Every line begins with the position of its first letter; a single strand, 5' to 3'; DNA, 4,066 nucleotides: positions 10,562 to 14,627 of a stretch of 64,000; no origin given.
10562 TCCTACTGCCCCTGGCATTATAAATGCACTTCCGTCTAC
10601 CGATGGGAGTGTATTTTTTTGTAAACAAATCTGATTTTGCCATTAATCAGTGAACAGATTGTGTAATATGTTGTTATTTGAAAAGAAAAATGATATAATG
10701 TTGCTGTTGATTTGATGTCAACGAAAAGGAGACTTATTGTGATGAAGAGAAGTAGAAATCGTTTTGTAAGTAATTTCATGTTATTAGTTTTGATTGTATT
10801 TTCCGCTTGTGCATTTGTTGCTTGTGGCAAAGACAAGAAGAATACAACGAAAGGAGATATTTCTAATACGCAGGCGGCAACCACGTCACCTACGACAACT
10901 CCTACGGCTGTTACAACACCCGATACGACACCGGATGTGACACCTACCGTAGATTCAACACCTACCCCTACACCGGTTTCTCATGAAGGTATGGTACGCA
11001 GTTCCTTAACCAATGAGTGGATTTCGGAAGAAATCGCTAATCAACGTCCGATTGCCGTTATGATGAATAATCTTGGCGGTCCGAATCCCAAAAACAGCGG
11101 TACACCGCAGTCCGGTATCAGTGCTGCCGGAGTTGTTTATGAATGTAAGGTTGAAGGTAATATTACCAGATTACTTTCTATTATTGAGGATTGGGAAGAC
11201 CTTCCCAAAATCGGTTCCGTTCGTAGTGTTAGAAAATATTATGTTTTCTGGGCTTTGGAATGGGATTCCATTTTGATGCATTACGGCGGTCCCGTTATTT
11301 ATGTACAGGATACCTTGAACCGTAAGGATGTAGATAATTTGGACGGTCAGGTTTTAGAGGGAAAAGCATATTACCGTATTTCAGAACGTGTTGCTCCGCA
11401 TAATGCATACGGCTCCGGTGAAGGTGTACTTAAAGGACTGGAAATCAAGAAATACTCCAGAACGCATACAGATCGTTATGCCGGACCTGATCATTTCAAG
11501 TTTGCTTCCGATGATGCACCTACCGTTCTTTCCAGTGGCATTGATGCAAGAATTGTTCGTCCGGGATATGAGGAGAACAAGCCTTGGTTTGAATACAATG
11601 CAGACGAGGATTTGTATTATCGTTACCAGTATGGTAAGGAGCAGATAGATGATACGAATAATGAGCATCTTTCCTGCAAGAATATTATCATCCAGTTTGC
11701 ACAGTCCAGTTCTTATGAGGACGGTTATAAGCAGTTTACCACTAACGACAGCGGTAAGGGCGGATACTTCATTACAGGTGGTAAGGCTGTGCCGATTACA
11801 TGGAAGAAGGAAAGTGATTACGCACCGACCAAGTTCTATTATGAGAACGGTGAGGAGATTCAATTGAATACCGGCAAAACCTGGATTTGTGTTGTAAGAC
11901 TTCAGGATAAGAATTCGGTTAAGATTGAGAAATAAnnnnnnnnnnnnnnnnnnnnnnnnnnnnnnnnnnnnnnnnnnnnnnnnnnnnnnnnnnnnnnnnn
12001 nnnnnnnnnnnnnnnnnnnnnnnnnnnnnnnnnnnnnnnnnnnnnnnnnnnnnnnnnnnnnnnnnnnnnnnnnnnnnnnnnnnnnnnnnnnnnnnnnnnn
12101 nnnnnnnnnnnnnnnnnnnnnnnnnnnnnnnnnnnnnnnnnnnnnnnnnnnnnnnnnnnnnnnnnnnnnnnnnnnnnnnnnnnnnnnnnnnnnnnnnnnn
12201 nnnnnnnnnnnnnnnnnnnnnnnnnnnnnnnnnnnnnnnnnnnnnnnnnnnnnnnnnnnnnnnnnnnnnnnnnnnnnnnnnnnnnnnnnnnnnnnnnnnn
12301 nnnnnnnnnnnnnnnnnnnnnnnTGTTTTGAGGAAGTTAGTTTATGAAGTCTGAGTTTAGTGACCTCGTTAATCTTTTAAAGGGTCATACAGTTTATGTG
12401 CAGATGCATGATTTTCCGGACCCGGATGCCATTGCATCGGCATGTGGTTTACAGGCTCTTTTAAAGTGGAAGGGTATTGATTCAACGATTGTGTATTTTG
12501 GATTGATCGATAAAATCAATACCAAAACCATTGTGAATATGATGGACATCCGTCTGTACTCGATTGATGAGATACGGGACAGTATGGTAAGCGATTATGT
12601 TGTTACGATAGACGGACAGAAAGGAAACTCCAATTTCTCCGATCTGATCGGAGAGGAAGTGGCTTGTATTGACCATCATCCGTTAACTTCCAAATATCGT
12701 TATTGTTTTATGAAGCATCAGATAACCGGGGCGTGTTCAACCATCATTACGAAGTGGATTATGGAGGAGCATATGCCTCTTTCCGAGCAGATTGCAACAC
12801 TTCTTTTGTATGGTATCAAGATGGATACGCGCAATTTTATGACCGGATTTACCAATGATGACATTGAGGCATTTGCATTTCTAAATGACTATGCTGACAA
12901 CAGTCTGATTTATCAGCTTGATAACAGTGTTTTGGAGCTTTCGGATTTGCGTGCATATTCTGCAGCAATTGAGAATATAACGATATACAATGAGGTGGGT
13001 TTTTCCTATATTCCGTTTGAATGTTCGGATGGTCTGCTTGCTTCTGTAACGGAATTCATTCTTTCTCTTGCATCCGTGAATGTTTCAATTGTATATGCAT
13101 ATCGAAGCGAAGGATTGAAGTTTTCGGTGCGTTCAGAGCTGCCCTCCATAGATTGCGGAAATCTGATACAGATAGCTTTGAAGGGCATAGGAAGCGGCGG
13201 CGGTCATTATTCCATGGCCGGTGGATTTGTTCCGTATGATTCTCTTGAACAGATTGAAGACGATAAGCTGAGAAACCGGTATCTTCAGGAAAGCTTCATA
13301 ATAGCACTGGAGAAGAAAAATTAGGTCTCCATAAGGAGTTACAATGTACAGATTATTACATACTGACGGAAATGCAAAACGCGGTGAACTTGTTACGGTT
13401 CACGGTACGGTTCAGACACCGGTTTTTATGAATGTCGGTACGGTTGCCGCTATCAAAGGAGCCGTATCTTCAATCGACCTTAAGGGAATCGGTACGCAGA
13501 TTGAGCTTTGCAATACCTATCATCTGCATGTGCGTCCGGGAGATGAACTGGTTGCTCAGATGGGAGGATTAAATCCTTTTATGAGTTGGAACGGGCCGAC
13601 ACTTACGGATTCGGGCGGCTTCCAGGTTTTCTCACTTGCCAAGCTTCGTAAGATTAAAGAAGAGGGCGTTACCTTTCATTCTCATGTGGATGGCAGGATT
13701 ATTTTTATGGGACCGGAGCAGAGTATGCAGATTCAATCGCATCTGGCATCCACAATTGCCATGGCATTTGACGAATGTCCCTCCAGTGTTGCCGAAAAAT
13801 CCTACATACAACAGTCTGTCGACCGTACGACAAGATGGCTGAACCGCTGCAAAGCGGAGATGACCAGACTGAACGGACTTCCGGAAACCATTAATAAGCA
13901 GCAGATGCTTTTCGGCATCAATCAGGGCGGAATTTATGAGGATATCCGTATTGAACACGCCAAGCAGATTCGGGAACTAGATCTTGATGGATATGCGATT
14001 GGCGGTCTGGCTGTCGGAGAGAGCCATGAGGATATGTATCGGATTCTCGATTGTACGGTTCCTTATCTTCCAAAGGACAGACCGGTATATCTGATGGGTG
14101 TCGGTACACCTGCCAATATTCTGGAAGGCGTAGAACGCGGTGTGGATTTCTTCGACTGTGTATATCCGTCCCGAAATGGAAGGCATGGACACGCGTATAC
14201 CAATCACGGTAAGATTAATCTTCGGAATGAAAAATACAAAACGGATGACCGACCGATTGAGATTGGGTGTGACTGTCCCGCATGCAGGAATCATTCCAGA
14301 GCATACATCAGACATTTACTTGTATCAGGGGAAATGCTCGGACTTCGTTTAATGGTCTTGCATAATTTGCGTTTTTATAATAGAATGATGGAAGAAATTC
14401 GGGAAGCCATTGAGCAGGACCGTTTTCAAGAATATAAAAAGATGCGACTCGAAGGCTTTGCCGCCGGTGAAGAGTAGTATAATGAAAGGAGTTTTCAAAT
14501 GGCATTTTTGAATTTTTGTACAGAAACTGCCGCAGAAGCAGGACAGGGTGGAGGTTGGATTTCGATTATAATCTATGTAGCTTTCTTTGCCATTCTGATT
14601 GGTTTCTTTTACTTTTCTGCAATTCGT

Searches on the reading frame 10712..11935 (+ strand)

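Call 35: search_protein_families(library=pfam, proteins=[window:10712-11935:+])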
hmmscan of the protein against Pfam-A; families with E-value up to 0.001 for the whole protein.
window:10712-11935:+ (407 aa): 2 families
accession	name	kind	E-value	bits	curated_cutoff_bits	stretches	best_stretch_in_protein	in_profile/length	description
PF11258.13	DUF3048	-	1.6e-41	142.3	25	1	99-249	1-148/148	Protein of unknown function (DUF3048) N-terminal domain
PF17479.7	DUF3048_C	-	3.5e-32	111.6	25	1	284-392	3-114/114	Protein of unknown function (DUF3048) C-terminal domain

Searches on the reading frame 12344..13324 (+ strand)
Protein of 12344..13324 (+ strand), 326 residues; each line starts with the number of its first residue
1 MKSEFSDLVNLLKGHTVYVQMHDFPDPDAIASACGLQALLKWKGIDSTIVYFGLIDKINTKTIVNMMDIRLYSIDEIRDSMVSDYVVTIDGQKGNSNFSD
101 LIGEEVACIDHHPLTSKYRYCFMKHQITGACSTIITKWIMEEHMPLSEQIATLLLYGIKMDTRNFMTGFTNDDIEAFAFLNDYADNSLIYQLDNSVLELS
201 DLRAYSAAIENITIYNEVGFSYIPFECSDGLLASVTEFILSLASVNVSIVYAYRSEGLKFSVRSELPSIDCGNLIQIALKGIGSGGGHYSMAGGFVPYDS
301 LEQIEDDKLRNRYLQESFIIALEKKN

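Call 35: search_protein_families(library=pfam, proteins=[window:12344-13324:+])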
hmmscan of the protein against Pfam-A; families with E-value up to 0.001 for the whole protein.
window:12344-13324:+ (326 aa): 2 families
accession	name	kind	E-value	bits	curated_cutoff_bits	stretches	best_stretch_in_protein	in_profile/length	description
PF01368.27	DHH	-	9.3e-12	45.8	28.1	1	17-158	2-125/125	DHH family, N-terminal domain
PF02272.25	DHHA1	-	7e-06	26.9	25.9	1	221-304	7-92/102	DHHA1 domain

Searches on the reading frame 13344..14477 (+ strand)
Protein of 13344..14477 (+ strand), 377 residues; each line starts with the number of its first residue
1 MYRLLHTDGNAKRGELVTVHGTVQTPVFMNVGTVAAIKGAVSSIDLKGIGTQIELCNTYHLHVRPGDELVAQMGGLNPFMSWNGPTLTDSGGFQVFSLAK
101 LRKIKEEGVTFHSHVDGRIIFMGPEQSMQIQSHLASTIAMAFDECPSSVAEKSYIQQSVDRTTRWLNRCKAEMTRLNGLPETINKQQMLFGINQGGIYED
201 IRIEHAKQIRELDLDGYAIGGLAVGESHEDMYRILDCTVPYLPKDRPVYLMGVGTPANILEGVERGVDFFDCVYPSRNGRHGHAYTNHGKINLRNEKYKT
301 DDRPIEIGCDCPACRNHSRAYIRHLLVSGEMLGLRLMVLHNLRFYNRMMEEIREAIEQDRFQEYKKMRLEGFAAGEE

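Call 35: search_protein_families(library=pfam, proteins=[window:13344-14477:+])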
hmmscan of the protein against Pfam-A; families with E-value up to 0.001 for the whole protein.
window:13344-14477:+ (377 aa): 1 family
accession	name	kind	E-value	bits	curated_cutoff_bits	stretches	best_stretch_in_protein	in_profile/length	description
PF01702.25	TGT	-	6e-156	519.4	26.3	1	10-370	2-353/357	Queuine tRNA-ribosyltransferase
